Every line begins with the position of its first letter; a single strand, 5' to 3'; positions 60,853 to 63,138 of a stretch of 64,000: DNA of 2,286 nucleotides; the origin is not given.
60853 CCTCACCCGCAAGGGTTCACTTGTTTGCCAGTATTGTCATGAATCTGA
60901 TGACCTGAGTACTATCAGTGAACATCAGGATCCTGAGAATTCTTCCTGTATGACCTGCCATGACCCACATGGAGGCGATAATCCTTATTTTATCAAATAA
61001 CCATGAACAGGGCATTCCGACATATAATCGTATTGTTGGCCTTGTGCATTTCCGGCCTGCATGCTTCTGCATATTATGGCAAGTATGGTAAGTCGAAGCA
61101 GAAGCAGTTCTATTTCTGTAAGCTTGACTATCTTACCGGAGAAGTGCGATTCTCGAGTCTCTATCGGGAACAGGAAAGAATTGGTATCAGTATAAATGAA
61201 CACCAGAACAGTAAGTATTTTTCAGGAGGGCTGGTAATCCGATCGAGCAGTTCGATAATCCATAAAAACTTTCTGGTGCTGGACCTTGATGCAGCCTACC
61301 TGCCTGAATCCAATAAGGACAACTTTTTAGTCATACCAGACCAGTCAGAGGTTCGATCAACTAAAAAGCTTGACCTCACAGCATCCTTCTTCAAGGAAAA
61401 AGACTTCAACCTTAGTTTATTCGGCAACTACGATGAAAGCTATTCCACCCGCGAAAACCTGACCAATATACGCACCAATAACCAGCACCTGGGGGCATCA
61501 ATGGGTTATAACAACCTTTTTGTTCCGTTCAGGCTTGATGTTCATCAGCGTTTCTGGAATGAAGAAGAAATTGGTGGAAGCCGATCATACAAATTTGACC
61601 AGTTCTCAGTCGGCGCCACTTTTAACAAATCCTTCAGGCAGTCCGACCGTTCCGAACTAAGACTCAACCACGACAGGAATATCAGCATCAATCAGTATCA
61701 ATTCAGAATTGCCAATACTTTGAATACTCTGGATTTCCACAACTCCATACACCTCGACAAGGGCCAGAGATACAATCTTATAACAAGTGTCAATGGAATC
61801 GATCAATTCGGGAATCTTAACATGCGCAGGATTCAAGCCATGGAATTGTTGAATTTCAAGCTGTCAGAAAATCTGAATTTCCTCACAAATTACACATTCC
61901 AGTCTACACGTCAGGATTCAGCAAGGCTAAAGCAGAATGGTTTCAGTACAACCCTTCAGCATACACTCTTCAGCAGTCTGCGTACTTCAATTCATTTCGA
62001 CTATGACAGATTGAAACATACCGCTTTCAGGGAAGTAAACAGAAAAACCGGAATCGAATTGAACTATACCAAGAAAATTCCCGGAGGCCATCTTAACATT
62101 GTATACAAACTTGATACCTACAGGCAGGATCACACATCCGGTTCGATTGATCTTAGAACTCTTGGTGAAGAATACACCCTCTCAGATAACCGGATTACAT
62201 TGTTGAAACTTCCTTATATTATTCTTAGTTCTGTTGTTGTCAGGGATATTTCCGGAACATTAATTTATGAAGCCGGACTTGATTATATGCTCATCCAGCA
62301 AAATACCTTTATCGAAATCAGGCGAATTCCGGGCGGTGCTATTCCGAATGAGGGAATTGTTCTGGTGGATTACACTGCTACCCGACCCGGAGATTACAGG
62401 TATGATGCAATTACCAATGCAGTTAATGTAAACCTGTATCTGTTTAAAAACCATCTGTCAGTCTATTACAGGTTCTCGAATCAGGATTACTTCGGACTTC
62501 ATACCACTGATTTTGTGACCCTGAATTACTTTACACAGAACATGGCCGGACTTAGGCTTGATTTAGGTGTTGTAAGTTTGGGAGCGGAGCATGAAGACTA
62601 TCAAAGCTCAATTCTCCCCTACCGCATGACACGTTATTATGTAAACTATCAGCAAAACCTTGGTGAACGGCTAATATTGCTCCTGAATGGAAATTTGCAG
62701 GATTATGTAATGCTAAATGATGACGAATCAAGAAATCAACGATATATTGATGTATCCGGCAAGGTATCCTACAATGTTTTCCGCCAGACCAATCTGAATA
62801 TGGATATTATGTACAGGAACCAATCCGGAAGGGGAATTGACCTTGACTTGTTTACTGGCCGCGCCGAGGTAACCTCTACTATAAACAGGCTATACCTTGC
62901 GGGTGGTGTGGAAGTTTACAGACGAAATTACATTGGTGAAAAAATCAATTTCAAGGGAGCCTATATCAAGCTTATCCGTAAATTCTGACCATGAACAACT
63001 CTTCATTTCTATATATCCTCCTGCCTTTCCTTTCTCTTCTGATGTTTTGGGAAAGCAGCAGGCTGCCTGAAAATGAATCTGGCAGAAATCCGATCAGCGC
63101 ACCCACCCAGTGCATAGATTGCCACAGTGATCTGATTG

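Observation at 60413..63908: Pentahaem lipoprotein - barrel - 9-haem triad with 2-nt intergenic gaps (porin-cytochrome-like unit)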

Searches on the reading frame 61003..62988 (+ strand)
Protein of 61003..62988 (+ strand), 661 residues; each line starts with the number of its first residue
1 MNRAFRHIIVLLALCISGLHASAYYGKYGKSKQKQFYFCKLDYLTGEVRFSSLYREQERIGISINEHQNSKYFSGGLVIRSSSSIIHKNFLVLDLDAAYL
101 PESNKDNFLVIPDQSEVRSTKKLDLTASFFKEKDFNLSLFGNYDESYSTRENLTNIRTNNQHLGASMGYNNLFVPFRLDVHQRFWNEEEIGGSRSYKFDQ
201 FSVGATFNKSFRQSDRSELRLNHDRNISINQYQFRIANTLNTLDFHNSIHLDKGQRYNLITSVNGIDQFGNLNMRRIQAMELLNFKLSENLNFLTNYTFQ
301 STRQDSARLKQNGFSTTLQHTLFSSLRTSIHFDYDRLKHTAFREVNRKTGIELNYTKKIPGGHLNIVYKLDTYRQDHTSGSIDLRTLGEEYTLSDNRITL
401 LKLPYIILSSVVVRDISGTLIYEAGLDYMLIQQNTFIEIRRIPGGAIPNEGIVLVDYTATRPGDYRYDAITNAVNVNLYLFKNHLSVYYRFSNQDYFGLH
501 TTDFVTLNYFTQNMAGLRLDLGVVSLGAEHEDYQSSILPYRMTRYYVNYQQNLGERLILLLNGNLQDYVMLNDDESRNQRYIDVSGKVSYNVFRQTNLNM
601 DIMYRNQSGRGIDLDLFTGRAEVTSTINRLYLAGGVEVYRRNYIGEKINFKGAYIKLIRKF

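Call 6: search_protein_families(library=pfam, proteins=[window:61003-62988:+], max_evalue=0.01)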
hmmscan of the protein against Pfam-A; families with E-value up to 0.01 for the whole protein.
window:61003-62988:+ (661 aa): 0 families

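Call 7: search_protein_families(library=ncbifam, proteins=[window:61003-62988:+], max_evalue=0.01)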
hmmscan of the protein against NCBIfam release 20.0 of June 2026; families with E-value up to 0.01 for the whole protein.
window:61003-62988:+ (661 aa): 0 families

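Call 8: search_solved_structures(query=window:61003-62988:+, max_evalue=10)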
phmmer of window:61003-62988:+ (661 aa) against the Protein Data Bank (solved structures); distinct sequences matched with E-value up to 10: 0.

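Call 11: find_homologous_proteins(query=window:61003-62988:+)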
Query window:61003-62988:+ (661 aa): 93 proteins with E <= 0.001 among 8000 candidates.
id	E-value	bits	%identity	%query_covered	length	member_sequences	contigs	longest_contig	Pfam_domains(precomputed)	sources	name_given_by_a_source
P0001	0.0e+0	1473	100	100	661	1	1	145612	-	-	-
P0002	0.0e+0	1470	100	100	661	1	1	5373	-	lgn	-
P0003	0.0e+0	1416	95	100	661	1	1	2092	-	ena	-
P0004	1.2e-228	779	55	96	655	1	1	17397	-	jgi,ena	-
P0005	2.8e-228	778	53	100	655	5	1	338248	-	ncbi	ncbi:MAG: hypothetical protein WC780_00860 [Lentimicrobiaceae bacterium]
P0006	5.0e-228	777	54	100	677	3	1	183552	-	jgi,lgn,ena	-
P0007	2.4e-223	761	53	99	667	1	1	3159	-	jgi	-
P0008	3.0e-222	758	52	99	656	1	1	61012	-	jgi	jgi:hypothetical protein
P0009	6.9e-222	757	54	95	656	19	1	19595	-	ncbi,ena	-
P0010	7.8e-221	753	52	99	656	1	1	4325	-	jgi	jgi:hypothetical protein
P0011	2.3e-219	748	54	95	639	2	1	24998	-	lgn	-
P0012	4.5e-219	747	51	99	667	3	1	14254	-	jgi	-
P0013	5.8e-219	747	52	100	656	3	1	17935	-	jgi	-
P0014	6.4e-219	747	54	96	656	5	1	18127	-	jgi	-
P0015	1.2e-218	746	53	95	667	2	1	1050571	-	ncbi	-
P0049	7.8e-136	472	39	96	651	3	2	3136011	-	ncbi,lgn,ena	-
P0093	1.2e-19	89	23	94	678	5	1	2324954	-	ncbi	-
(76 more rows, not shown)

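Call 15: find_encoding_contigs(protein=window:61003-62988:+, flank=10000, max_places=4)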
Protein window:61003-62988:+ (661 aa): no gene with exactly this product is on record in the collection.

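Call 16: find_encoding_contigs(protein=P0005, flank=10000, max_places=2)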
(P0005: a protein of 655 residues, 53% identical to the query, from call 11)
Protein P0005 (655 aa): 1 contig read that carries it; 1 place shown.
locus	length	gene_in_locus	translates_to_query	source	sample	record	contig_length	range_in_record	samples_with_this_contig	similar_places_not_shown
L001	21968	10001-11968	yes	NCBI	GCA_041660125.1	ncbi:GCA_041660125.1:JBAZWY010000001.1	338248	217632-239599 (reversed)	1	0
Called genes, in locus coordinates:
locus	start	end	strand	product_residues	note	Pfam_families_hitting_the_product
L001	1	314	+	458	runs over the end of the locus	PF00672:HAMP (faint), PF00512:HisKA, PF02518:HATPase_c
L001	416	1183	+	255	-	PF02915:Rubrerythrin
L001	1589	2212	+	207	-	PF13424:TPR_12 (faint), PF13432:TPR_16 (faint), PF14561:TPR_20 (faint), PF13431:TPR_17 (faint), PF14559:TPR_19 (faint), PF07719:TPR_2 (weak), PF25068:ARM_TT21_4th (weak), PF12895:ANAPC3 (weak), +4 more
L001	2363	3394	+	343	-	PF24684:Vgb_lyase, PF01731:Arylesterase (faint), PF08450:SGL (faint), PF25021:TEN_NHL (faint), PF17170:DUF5128, PF01436:NHL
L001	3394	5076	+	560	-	PF03264:Cytochrom_NNT (faint), PF13435:Cytochrome_C554 (faint), PF14522:Cytochrome_C7 (faint), PF14537:Cytochrom_c3_2 (faint), PF22678:Cytochrom_c_NrfB-like (faint), PF09699:Paired_CXXCH_1 (weak), PF22113:Mtrc-MtrF_II-IV_dom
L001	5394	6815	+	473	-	PF00072:Response_reg, PF00493:MCM (weak), PF00158:Sigma54_activat, PF14532:Sigma54_activ_2, PF07724:AAA_2, PF07728:AAA_5, PF25601:AAA_lid_14, PF02954:HTH_8, +2 more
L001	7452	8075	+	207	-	PF14522:Cytochrome_C7 (faint), PF09699:Paired_CXXCH_1 (weak)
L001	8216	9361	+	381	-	PF01436:NHL (faint), PF17170:DUF5128 (weak)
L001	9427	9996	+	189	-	PF14522:Cytochrome_C7 (faint), PF09699:Paired_CXXCH_1, PF14537:Cytochrom_c3_2 (faint), PF09699:Paired_CXXCH_1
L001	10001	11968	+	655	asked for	-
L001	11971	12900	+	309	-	PF14537:Cytochrom_c3_2 (faint), PF02085:Cytochrom_CIII (faint), PF14522:Cytochrome_C7 (faint), PF22113:Mtrc-MtrF_II-IV_dom, PF09699:Paired_CXXCH_1 (weak), PF22113:Mtrc-MtrF_II-IV_dom, PF09699:Paired_CXXCH_1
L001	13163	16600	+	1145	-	PF07719:TPR_2 (faint), PF10952:DUF2753 (faint), PF13414:TPR_11 (faint)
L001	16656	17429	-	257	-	PF01503:PRA-PH (faint), PF03819:MazG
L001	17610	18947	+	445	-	-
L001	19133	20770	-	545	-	PF00118:Cpn60_TCP1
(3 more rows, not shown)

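Call 17: find_encoding_contigs(protein=P0049, flank=10000, max_places=2)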
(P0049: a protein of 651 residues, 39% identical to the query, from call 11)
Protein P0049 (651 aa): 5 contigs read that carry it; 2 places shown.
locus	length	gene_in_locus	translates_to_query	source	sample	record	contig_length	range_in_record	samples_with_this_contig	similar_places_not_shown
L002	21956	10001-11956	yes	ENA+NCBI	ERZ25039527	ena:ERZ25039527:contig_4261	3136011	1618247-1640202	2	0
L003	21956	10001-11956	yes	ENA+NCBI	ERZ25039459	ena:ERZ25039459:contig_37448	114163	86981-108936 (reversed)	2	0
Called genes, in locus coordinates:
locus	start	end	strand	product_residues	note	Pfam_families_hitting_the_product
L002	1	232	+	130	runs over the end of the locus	PF03061:4HBT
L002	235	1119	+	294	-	PF04187:Cofac_haem_bdg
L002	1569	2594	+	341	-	PF17170:DUF5128, PF25021:TEN_NHL (faint), PF17170:DUF5128 (weak), PF01436:NHL (weak)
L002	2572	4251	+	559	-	PF14522:Cytochrome_C7 (faint), PF14537:Cytochrom_c3_2 (faint), PF09699:Paired_CXXCH_1 (weak), PF22113:Mtrc-MtrF_II-IV_dom (weak)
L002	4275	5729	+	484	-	PF00672:HAMP (weak), PF00512:HisKA, PF02518:HATPase_c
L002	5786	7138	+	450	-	PF00072:Response_reg, PF00158:Sigma54_activat, PF14532:Sigma54_activ_2, PF00004:AAA (weak), PF07724:AAA_2 (weak), PF07728:AAA_5, PF25601:AAA_lid_14, PF02954:HTH_8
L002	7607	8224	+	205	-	PF14522:Cytochrome_C7 (faint), PF14537:Cytochrom_c3_2 (faint), PF09699:Paired_CXXCH_1 (weak)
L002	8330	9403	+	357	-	PF17170:DUF5128 (faint), PF01436:NHL (faint)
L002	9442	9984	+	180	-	PF14522:Cytochrome_C7 (faint), PF09699:Paired_CXXCH_1, PF14537:Cytochrom_c3_2 (faint), PF09699:Paired_CXXCH_1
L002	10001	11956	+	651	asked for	-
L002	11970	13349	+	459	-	PF14522:Cytochrome_C7 (faint), PF14537:Cytochrom_c3_2 (faint), PF09699:Paired_CXXCH_1, PF00691:OmpA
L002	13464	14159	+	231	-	PF09699:Paired_CXXCH_1 (faint)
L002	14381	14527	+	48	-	-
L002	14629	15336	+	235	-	-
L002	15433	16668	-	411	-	PF14870:PSII_BNR, PF18962:Por_Secre_tail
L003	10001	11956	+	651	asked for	-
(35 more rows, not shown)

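Call 18: predict_structure(alignment_id=A1)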
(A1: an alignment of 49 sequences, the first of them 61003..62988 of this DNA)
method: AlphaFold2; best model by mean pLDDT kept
length: 661 residues; sequences in the alignment: 49
mean_pLDDT: 90.8   pTM: 0.70
mean pLDDT of the five models: 90.8, 90.2, 89.1, 87.5, 85.0
residues with pLDDT >= 90: 486; 70-90: 142; 50-70: 18; < 50: 15
segments of 3 or more residues with pLDDT < 50: 20-33
pLDDT, mean of each block of 10 residues (from residue 1): 66 61 42 66 94 94 87 95 91 95 86 85 95 93 92 87 96 92 94 90 95 90 95 90 96 90 97 96 93 97 95 97 92 97 96 96 96 95 91 89 91 92 93 91 90 93 93 97 95 96 90 97 96 93 97 93 94 77 96 92 91 89 92 94 89 95 90
secondary structure, 60 per line:
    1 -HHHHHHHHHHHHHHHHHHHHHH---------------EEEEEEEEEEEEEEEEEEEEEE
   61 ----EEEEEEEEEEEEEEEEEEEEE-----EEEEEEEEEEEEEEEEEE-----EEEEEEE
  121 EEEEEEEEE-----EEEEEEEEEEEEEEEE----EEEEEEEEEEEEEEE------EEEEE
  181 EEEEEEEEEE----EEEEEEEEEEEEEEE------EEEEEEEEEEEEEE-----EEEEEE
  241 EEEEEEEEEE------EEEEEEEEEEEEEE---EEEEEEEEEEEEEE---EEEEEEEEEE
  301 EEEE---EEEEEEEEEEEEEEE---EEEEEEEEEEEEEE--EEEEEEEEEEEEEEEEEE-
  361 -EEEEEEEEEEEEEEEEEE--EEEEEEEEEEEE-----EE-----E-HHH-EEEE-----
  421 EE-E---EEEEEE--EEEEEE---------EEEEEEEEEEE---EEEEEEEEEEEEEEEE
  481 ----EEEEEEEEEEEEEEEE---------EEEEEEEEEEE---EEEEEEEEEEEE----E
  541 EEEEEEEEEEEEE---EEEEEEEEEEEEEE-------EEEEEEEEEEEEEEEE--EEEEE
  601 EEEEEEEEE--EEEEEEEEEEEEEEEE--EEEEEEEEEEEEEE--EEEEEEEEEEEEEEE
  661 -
elements in order: H2-23 E39-60 E65-85 E91-108 E114-129 E135-150 E155-169 E176-190 E195-209 E216-229 E235-250 E257-270 E274-287 E291-304 E308-322 E326-339 E342-359 E362-379 E382-393 E412-415 E428-433 E436-441 E451-461 E465-480 E485-500 E510-520 E524-535 E540-553 E557-570 E578-593 E596-609 E612-627 E630-643 E646-660

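Call 22: fold_search(model_id=the predicted structure, library=pdb)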
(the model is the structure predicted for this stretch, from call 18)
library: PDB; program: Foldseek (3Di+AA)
matches with E <= 10: 809; with E <= 0.001: 253
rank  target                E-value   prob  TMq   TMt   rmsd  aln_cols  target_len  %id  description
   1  2hdi_A                4.8e-10  1.00  0.30  0.32  16.4       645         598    8  Crystal structure of the Colicin I receptor Cir from E.coli in complex with receptor binding domain of Colicin Ia. (released 2007-05-08)
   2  2hdf                  2.1e-09  1.00  0.30  0.33  15.2       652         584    8  Crystal structure of the Colicin I receptor Cir from E.coli (released 2007-05-08)
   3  9nn6_A                2.1e-09  1.00  0.27  0.28  16.4       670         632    8  E. coli Cir in Complex with the RBD of Microcin V (released 2025-09-24)
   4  5fp2_B                2.5e-08  1.00  0.27  0.32  18.4       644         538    8  Crystal structure of the siderophore receptor PirA from Pseudomonas aeruginosa (released 2015-12-09)
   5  5fp2_A                3.2e-08  1.00  0.29  0.37  16.3       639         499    9  Crystal structure of the siderophore receptor PirA from Pseudomonas aeruginosa (released 2015-12-09)
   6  9fz5_A                6.7e-08  1.00  0.33  0.30  21.7       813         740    9  Cryo-EM structure of LptDE-YedD complex from Escherichia Coli (released 2025-04-09)
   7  4q35_A                1.0e-07  1.00  0.31  0.27  21.9       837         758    8  Structure of a membrane protein (released 2014-06-25)
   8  3efm                  1.4e-07  1.00  0.25  0.27  16.4       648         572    9  Structure of the alcaligin outer membrane recepteur FauA from Bordetella pertussis (released 2009-03-31)
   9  4rhb_A                1.5e-07  1.00  0.23  0.26  21.1       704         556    9  Crystal structure of the lipopolysaccharide assembly complex LptD-LptE from the Escherichia coli outer membrane (released 2015-08-26)
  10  1nqe                  1.8e-07  1.00  0.27  0.32  17.6       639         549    9  OUTER MEMBRANE COBALAMIN TRANSPORTER (BTUB) FROM E. COLI (released 2003-04-29)
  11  9fy9_D                2.8e-07  1.00  0.28  0.27  21.9       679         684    9  Cryo-EM structure of the type 1 chaperone-usher pilus FimD-tip complex (FimDHGFC) - Conformer 1 (released 2025-06-04)
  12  3m8b                  3.0e-07  1.00  0.28  0.32  17.0       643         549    9  Crystal structure of spin-labeled BtuB V10R1 in the apo state (released 2010-09-15)
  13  9i98_A                3.2e-07  1.00  0.31  0.35  17.1       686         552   10  Cryo-EM structure of Shigella flexneri LptDE bound by a Bicyclic peptide molecule (Compound 13) (released 2025-10-15)
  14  5fok_B                3.2e-07  1.00  0.27  0.27  22.9       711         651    8  Crystal structure of the siderophore receptor PiuA from Pseudomonas aeruginosa (released 2016-05-11)
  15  5fq6_I                3.2e-07  1.00  0.21  0.17  23.6       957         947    8  Crystal structure of the SusCD complex BT2261-2264 from Bacteroides thetaiotaomicron (released 2016-12-21)
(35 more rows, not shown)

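Call 26: search_solved_structures(query=A1, max_evalue=10, show_alignments=1)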
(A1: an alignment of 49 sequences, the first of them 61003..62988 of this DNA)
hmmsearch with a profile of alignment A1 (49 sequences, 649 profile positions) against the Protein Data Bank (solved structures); distinct sequences matched with E-value up to 10: 3.
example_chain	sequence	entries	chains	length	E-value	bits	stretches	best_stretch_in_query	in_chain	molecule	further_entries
8b2d_A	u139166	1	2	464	0.38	12.3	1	395-426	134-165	Flavin-containing monooxygenase, Fmo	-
2xve_A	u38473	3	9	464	0.63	11.6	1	397-426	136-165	FLAVIN-CONTAINING MONOOXYGENASE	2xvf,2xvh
2xvi_A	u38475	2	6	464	0.64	11.6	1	397-426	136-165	FLAVIN-CONTAINING MONOOXYGENASE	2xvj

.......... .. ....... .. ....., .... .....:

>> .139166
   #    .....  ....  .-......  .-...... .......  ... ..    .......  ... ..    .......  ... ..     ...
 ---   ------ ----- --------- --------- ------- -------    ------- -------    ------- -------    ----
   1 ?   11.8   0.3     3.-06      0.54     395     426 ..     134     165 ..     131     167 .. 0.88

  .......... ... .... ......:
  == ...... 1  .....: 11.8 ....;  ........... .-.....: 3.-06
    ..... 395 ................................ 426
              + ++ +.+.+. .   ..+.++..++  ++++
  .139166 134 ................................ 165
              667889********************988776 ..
